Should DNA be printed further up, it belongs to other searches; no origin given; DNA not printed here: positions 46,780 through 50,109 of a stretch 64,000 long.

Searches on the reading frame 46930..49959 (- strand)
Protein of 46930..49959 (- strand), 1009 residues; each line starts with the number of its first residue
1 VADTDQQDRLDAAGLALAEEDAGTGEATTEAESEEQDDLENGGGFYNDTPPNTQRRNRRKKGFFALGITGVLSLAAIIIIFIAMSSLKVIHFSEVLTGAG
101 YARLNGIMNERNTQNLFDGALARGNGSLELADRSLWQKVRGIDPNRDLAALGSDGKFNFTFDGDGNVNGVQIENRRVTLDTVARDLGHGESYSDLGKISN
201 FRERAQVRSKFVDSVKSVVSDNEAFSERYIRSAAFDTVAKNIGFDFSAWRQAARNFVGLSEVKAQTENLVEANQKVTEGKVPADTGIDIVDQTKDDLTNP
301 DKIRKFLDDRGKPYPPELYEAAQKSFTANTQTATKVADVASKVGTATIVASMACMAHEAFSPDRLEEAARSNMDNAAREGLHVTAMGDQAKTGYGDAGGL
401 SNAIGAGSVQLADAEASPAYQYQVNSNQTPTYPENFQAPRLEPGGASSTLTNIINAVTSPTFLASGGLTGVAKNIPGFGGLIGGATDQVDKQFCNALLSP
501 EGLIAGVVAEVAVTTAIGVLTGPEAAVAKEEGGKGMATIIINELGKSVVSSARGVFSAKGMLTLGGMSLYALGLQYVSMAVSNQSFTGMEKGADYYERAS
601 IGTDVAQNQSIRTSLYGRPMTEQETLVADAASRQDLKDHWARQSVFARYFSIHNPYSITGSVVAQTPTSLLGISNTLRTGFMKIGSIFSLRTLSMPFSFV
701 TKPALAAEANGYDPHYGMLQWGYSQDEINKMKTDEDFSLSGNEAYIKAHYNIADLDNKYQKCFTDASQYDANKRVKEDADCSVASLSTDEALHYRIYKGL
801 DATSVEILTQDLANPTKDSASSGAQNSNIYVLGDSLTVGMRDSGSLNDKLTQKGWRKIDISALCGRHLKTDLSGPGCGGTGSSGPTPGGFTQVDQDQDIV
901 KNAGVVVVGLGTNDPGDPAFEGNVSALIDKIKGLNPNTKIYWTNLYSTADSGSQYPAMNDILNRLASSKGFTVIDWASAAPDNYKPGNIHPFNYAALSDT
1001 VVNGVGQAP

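Call 83: search_protein_families(library=pfam, proteins=[window:46930-49959:-], max_evalue=0.001)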
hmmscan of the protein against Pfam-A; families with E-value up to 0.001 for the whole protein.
window:46930-49959:- (1009 aa): 1 family
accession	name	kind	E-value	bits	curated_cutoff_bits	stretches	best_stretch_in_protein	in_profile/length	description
PF13472.12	Lipase_GDSL_2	-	4.3e-12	47.3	32.9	1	831-991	1-171/178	GDSL-like Lipase/Acylhydrolase family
